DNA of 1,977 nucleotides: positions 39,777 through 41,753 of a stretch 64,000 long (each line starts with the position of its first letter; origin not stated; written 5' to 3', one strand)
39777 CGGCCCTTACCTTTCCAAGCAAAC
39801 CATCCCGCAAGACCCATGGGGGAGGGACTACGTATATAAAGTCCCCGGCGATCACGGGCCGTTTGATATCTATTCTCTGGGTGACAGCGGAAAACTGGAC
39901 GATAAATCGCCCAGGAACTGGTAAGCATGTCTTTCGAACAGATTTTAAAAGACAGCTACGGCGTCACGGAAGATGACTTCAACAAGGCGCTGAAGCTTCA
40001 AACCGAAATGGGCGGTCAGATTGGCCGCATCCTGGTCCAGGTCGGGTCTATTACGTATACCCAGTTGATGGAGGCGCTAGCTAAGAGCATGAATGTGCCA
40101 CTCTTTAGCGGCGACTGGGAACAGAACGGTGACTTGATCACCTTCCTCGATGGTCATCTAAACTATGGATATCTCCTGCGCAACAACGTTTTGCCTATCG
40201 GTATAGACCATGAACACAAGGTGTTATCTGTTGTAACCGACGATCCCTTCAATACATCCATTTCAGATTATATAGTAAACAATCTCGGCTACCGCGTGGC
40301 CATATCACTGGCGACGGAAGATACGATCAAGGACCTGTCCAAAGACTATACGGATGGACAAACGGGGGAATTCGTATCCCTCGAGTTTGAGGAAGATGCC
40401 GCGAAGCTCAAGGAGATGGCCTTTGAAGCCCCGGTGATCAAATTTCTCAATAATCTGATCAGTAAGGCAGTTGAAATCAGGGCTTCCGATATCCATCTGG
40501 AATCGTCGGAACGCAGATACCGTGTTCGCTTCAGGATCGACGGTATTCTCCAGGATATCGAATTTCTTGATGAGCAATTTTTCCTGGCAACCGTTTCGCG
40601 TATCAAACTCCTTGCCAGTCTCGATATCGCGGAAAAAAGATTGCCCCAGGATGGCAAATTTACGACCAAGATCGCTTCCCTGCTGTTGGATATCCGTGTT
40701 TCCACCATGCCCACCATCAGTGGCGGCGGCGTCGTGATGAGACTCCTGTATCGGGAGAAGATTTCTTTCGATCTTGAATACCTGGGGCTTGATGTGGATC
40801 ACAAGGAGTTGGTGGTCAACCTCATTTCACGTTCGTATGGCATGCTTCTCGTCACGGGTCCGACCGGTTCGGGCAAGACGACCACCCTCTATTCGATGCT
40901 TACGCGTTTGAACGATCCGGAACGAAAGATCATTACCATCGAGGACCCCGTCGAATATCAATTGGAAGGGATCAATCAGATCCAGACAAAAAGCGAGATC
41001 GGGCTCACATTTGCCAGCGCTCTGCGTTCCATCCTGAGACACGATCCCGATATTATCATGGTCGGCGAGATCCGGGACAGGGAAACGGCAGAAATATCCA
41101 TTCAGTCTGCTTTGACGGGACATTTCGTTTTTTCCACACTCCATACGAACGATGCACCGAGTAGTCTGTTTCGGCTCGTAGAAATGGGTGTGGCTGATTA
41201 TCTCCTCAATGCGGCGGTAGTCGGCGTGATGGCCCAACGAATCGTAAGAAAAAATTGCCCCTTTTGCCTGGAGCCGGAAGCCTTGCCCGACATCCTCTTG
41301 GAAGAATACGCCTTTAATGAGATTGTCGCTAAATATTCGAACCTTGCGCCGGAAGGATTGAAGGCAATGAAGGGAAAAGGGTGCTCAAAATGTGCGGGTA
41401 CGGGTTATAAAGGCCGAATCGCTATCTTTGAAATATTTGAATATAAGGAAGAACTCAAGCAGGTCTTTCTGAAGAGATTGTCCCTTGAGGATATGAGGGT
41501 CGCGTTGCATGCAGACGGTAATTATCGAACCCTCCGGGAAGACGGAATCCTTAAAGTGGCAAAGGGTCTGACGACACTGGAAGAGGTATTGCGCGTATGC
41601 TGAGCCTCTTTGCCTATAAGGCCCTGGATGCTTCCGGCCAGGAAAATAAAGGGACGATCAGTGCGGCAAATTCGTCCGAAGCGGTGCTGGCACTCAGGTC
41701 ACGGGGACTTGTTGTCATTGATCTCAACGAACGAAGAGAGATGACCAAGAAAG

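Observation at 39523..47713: Complete-looking T2SS-like pseudopilus operon without secretin or prepilin peptidase, embedded in a polysaccharide locus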

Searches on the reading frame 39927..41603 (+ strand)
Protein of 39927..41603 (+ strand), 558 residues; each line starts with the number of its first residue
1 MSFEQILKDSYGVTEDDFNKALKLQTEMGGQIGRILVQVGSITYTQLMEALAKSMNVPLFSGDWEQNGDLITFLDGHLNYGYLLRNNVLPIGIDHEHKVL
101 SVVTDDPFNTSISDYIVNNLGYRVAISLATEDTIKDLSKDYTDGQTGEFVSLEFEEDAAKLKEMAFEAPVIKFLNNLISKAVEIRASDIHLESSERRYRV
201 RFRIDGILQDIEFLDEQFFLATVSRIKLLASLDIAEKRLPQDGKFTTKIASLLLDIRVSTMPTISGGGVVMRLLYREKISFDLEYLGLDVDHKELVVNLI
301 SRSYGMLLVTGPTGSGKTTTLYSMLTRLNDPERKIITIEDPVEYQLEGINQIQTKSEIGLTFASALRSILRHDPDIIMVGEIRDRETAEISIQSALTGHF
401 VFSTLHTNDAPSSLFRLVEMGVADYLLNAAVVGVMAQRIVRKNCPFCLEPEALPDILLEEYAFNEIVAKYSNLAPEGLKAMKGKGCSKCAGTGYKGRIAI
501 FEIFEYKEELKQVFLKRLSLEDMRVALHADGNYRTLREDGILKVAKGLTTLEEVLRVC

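Call 4: search_protein_families(library=pfam, proteins=[window:39927-41603:+], max_evalue=0.1)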
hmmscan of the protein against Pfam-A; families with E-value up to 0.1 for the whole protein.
window:39927-41603:+ (558 aa): 20 families
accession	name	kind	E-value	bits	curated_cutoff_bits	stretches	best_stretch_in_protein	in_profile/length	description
PF00437.27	T2SSE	-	1.1e-129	432.7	24.9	1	167-556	5-370/370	Type II/IV secretion system protein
PF05157.20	MshEN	-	5.5e-09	36.3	23.1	1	78-145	21-87/90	MshEN domain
PF25199.1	nSTAND_NTPase5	-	8.3e-05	22.9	34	1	301-352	38-90/145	Novel STAND NTPase 5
PF13401.12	AAA_22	-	0.00015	22.5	27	1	303-343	4-44/130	AAA domain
PF20720.3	nSTAND3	-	0.0015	18.7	27.2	1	302-343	15-56/155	Novel STAND NTPase 3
PF13191.12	AAA_16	-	0.0018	19.2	32.6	1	303-332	23-52/167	AAA ATPase domain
PF12775.13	AAA_7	-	0.0048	16.9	25.8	1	296-338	25-67/181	P-loop containing dynein motor region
PF13604.12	AAA_30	-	0.0072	16.5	27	1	291-324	5-38/191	AAA domain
PF00005.33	ABC_tran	-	0.0096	17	25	1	306-361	13-64/137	ABC transporter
PF13476.12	AAA_23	-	0.0098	17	27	1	294-323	12-38/201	AAA domain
PF01580.24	FtsK_SpoIIIE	-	0.013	15.3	24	1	293-327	29-62/221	FtsK/SpoIIIE family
PF13086.12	AAA_11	-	0.014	15.6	27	1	302-329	15-42/257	AAA domain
PF13555.12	AAA_29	-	0.016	15.4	27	1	304-322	22-40/61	P-loop containing region of AAA domain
PF02492.25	cobW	-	0.016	15.2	20.7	1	307-338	3-33/180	CobW/HypB/UreG, nucleotide-binding domain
PF13173.12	AAA_14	-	0.02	15.4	27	1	306-345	4-44/129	AAA domain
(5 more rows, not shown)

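Call 5: search_protein_families(library=ncbifam, proteins=[window:39927-41603:+], max_evalue=0.1)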
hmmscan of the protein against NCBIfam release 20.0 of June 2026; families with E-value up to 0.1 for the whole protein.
window:39927-41603:+ (558 aa): 38 families (the best 25 are shown)
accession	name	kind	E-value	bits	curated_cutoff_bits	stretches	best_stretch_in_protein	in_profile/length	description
TIGR02533.1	type_II_gspE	equivalog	4.7e-155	516.9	630.25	1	78-557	4-485/486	type II secretion system ATPase GspE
TIGR02538.1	type_IV_pilB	equivalog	5.9e-152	507.1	675.65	1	5-557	4-561/564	type IV-A pilus assembly ATPase PilB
NF053534.1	T4PilAsmATPsTfpB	equivalog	4.9e-128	428.1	850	1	41-557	62-581/584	type IV pilus assembly ATPase TfpB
NF007755.0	PRK10436.1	equivalog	1.3e-127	426.3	617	1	120-557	49-458/465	type II secretion system protein GspE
NF041000.1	ATPase_ComGA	equivalog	4.8e-77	258.6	300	1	176-441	2-266/267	competence type IV pilus ATPase ComGA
TIGR01420.1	pilT_fam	subfamily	1.3e-52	179.1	319.1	1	174-443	2-271/343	PilT/PilU family type 4a pilus ATPase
TIGR02525.1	plasmid_TraJ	equivalog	1.4e-28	99.9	368.3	1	282-424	131-276/372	plasmid transfer ATPase TraJ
TIGR02524.1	dot_icm_DotB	equivalog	1.4e-23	83.7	463.3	1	293-420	123-259/358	Dot/Icm type IV secretion system ATPase DotB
TIGR02782.1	TrbB_P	equivalog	1.8e-17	63.6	304.55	1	304-419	136-254/303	P-type conjugative transfer ATPase TrbB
NF058587.1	archaellum_moto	equivalog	5e-17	61.8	550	1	307-419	278-395/527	archaellum flagellar ATPase motor FlaI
NF010469.0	PRK13894.1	subfamily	2.1e-16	60.2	508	1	294-418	140-265/320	conjugal transfer ATPase TrbB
TIGR02788.1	VirB11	equivalog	3.3e-15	55.9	249.95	1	307-422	147-267/308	P-type DNA transfer ATPase VirB11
TIGR03819.1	heli_sec_ATPase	hypoth_equivalog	1.7e-14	53.8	373.15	1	264-432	135-312/340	TadA family conjugal transfer-associated ATPase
NF010407.0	PRK13833.1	subfamily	6.1e-13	48.9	499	1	307-420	147-262/323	conjugal transfer protein TrbB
NF053672.1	bindosome_BasE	exception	5.8e-11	41.8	1000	1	303-410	269-381/512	bindosome assembly system ATPase subunit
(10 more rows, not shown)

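Call 16: find_encoding_contigs(protein=window:39927-41603:+, flank=10000, max_places=6)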
Protein window:39927-41603:+ (558 aa): 1 contig read that carries it; 1 place shown.
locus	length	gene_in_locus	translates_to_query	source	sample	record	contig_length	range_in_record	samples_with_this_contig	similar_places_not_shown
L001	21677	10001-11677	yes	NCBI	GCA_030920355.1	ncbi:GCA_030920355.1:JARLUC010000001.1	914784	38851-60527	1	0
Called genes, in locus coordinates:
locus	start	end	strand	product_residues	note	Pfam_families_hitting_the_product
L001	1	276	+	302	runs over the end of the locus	PF00535:Glycos_transf_2, PF13641:Glyco_tranf_2_3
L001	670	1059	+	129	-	PF02002:TFIIE_alpha, PF09339:HTH_IclR (weak), PF13412:HTH_24, PF13601:HTH_34 (faint)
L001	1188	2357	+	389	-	PF00155:Aminotran_1_2 (weak), PF01041:DegT_DnrJ_EryC1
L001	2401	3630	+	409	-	PF08421:Methyltransf_13, PF13489:Methyltransf_23, PF08242:Methyltransf_12 (weak), PF08484:Methyltransf_14, PF22674:C2185-like_N (weak)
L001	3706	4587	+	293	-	PF01370:Epimerase, PF13460:NAD_binding_10 (weak), PF01073:3Beta_HSD, PF07993:NAD_binding_4 (weak)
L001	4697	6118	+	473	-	PF01943:Polysacc_synt, PF13440:Polysacc_synt_3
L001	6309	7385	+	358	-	PF00535:Glycos_transf_2, PF13641:Glyco_tranf_2_3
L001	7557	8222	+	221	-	PF00132:Hexapep (weak)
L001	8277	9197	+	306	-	PF00535:Glycos_transf_2, PF10111:Glyco_tranf_2_2, PF13641:Glyco_tranf_2_3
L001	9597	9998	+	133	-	PF07963:N_methyl, PF08334:T2SSG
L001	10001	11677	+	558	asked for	PF05157:MshEN, PF00437:T2SSE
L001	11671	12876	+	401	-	PF28597:T2SSF_N, PF00482:T2SSF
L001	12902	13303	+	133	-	-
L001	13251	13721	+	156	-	-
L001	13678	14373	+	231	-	PF07963:N_methyl (weak)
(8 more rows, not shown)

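Call 18: find_homologous_proteins(query=window:39927-41603:+, max_evalue=1e-50)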
Query window:39927-41603:+ (558 aa): 8000 proteins with E <= 1e-50 among 8000 candidates; the best 120 are listed.
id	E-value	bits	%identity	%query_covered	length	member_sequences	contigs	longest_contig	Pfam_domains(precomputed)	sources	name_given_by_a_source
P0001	0.0e+0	1227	100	100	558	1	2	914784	PF05157.21,PF00437.27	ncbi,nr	ncbi:MAG: Type II secretion system protein E [Syntrophus sp. SKADARSKE-3]|nr:Type II secretion syste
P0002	0.0e+0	1039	84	100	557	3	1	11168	PF05157.21,PF00437.27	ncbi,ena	-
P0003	0.0e+0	1014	83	100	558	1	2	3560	PF05157.21,PF00437.27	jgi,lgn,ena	-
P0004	1.7e-291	986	80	100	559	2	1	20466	PF05157.21,PF00437.27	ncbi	-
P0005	5.8e-266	901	72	100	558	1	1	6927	PF05157.21,PF00437.27,PF25199.2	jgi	jgi:general secretion pathway protein E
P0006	5.9e-266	901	72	100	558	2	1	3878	PF05157.21,PF00437.27,PF25199.2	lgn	-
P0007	2.9e-264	896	72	100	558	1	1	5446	PF05157.21,PF00437.27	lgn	-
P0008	2.5e-262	889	72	100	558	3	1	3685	PF05157.21,PF00437.27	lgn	-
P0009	4.8e-261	885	71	100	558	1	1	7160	PF05157.21,PF00437.27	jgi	jgi:general secretion pathway protein E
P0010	4.7e-260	882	71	100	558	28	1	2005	PF05157.21,PF00437.27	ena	-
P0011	1.1e-259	881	71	100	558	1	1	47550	PF05157.21,PF00437.27,PF13401.13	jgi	jgi:type II secretory ATPase GspE/PulE/Tfp pilus assembly ATPase PilB-like protein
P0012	1.8e-259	880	71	100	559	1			PF00437.27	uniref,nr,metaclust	uniref:General secretion pathway protein E n=1 Tax=uncultured Desulfobacterium sp. TaxID=201089 RepI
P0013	2.3e-259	879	70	100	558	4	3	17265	PF05157.21,PF00437.27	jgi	-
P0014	2.5e-259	879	71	99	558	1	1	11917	PF00437.27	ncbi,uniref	ncbi:GspE/PulE family protein [Desulfobacterium sp. N47]|uniref:GspE/PulE family protein n=1 Tax=Des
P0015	4.7e-259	878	71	100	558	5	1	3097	PF05157.21,PF00437.27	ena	-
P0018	4.9e-256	869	69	100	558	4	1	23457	PF05157.21,PF00437.27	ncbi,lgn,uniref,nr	ncbi:general secretion pathway protein E [Syntrophus gentianae]|uniref:General secretion pathway pro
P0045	1.8e-246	837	67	100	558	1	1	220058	PF05157.21,PF00437.27,PF13401.13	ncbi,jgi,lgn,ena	-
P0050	8.7e-245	831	67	100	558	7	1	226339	PF05157.21,PF00437.27,PF25199.2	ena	-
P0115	1.3e-217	742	61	100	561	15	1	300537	PF05157.21,PF00437.27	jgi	-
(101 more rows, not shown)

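Call 20: find_encoding_contigs(protein=P0018, flank=10000, max_places=2)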
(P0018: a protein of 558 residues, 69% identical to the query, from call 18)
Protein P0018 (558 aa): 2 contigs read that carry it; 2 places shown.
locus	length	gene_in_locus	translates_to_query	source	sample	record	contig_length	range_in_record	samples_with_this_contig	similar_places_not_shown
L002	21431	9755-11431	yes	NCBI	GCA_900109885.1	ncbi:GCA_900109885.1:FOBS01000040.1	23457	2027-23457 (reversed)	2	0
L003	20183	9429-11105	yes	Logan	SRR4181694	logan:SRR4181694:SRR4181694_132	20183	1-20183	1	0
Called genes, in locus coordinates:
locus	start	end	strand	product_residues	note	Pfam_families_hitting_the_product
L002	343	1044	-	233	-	PF07603:Lcl_C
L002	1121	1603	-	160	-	-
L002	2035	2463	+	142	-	-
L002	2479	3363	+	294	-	-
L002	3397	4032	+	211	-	-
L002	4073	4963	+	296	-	PF07837:FTCD_N, PF02971:FTCD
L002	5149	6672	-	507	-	-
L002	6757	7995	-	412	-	PF14312:FG-GAP_2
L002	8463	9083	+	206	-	-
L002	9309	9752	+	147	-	PF07963:N_methyl (weak), PF08334:T2SSG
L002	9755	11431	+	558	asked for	PF05157:MshEN, PF00437:T2SSE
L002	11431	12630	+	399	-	PF28597:T2SSF_N, PF00482:T2SSF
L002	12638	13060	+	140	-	PF07963:N_methyl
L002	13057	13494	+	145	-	-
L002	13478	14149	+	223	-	-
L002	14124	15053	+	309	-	PF21687:T2SSK_1st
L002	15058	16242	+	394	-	-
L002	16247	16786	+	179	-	-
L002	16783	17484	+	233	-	-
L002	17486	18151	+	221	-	PF01464:SLT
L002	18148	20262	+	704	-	PF03958:Secretin_N, PF00263:Secretin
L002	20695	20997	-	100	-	PF01797:Y1_Tnp (faint)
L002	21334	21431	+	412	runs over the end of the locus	PF00078:RVT_1, PF00680:RdRP_1 (weak), PF08388:GIIM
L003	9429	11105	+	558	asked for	PF05157:MshEN, PF00437:T2SSE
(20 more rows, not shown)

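Call 21: find_encoding_contigs(protein=P0045, flank=10000, max_places=2)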
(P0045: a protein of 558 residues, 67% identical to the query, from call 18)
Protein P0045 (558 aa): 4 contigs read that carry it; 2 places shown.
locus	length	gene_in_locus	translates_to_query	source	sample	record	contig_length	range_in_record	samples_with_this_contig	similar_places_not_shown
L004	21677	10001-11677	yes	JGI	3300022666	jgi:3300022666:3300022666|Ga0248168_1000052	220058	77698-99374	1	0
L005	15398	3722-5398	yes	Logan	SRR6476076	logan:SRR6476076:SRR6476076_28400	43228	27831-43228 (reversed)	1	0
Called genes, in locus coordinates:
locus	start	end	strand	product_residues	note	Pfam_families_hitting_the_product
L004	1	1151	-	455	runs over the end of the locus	PF02550:AcetylCoA_hydro, PF13336:AcetylCoA_hyd_C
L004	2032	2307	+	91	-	PF10387:DUF2442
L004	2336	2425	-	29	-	PF08213:COX24_C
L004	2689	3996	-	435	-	PF00709:Adenylsucc_synt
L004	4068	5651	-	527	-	PF00389:2-Hacid_dh, PF02826:2-Hacid_dh_C, PF19304:PGDH_inter, PF01842:ACT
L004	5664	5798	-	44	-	-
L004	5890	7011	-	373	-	-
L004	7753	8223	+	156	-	-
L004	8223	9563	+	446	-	PF01943:Polysacc_synt, PF13440:Polysacc_synt_3, PF03023:MurJ (weak)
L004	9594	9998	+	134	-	PF07963:N_methyl, PF08334:T2SSG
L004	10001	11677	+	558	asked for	PF05157:MshEN (weak), PF13401:AAA_22 (faint), PF00437:T2SSE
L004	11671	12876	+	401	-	PF28597:T2SSF_N, PF00482:T2SSF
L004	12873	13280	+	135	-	PF07963:N_methyl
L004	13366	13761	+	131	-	-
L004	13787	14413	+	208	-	-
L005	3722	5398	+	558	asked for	PF05157:MshEN (weak), PF13401:AAA_22 (faint), PF00437:T2SSE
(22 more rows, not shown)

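Call 22: find_encoding_contigs(protein=P0004, flank=10000, max_places=2)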
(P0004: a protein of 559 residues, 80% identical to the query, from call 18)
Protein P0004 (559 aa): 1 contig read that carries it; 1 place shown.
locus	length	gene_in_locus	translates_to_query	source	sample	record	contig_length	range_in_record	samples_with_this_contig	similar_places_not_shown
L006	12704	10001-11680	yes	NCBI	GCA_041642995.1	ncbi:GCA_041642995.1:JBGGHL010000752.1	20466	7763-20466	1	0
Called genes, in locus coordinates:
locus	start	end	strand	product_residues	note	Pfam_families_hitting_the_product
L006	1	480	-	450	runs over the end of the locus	PF00108:Thiolase_N, PF00109:ketoacyl-synt (weak), PF02803:Thiolase_C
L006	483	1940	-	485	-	PF00501:AMP-binding, PF13193:AMP-binding_C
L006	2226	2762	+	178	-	PF09695:YtfJ_HI0045, PF08534:Redoxin (faint)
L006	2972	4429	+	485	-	PF04932:Wzy_C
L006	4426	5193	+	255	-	PF00535:Glycos_transf_2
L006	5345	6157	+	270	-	PF00535:Glycos_transf_2, PF13641:Glyco_tranf_2_3, PF10111:Glyco_tranf_2_2, PF02709:Glyco_transf_7C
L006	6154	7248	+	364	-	PF01075:Glyco_transf_9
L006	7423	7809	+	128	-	PF12802:MarR_2 (weak), PF13412:HTH_24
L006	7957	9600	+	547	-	PF02239:Cytochrom_D1 (faint), PF22494:choice_anch_I (faint), PF23414:Beta-prop_EML_2 (faint), PF24684:Vgb_lyase, PF25174:Beta-prop_THOC3, PF21783:YNCE (weak), PF10282:Lactonase, PF13205:Big_5, +2 more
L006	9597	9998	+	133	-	PF07963:N_methyl (weak), PF08334:T2SSG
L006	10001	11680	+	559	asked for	PF05157:MshEN, PF00437:T2SSE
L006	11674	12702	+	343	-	?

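Call 23: find_encoding_contigs(protein=P0002, flank=10000, max_places=2)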
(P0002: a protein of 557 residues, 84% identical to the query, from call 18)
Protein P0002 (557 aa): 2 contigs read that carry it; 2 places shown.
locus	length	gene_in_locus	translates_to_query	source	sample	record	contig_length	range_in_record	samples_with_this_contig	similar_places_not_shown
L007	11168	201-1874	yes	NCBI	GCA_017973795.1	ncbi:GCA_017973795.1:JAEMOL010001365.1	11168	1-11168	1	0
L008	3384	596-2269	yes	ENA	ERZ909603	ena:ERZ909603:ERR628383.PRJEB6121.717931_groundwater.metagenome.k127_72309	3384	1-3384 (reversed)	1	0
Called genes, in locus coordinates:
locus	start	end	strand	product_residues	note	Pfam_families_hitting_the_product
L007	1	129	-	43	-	?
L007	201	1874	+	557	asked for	PF05157:MshEN, PF00437:T2SSE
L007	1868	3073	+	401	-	PF28597:T2SSF_N, PF00482:T2SSF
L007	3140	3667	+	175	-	PF07963:N_methyl (weak)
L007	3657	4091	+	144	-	-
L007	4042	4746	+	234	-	PF07963:N_methyl (weak)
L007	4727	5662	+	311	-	PF21687:T2SSK_1st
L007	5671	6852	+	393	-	-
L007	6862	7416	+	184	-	-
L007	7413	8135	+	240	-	-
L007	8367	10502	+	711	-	PF03958:Secretin_N (weak), PF00263:Secretin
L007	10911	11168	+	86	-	?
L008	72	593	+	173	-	PF07963:N_methyl, PF08334:T2SSG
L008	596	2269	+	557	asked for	PF05157:MshEN, PF00437:T2SSE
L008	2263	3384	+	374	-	?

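Call 25: find_homologous_proteins(query=L007:8367-10502:+, max_evalue=1e-10)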
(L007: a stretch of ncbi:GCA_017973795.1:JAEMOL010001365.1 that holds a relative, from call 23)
Query L007:8367-10502:+ (711 aa): 780 proteins with E <= 1e-10 among 8000 candidates; the best 120 are listed.
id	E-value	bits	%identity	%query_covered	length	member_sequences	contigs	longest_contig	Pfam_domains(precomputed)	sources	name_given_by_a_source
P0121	0.0e+0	1574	100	100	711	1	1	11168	PF03958.23,PF00263.27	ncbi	-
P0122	0.0e+0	1248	79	100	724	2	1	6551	PF03958.23,PF00263.27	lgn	-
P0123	0.0e+0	1133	74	96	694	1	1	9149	PF03958.23,PF00263.27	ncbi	-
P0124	5.4e-271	919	64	93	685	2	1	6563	PF03958.23,PF00263.27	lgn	-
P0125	9.3e-271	918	62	93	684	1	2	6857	PF03958.23,PF00263.27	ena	-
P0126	5.8e-266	902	63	94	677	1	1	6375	PF03958.23,PF00263.27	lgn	-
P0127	3.2e-265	900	60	94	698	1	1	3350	PF03958.23,PF00263.27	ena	-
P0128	1.1e-264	898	58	95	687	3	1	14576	PF03958.23,PF00263.27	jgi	jgi:general secretion pathway protein D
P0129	1.2e-263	895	61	93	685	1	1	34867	PF03958.23,PF00263.27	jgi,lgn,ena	-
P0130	8.8e-260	882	60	93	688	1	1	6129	PF03958.23,PF00263.27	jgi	jgi:general secretion pathway protein D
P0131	3.6e-259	880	61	94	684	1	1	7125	PF03958.23,PF00263.27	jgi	jgi:general secretion pathway protein D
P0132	2.1e-256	871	58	94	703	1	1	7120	PF03958.23,PF00263.27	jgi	jgi:general secretion pathway protein D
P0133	1.1e-255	868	59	94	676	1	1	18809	PF03958.23,PF00263.27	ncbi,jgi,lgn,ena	ncbi:MAG: type II secretion system secretin GspD [Syntrophales bacterium]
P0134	8.0e-255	866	57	94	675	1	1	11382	PF03958.23,PF00263.27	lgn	-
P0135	1.6e-251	855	58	95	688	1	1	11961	PF03958.23,PF00263.27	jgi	jgi:general secretion pathway protein D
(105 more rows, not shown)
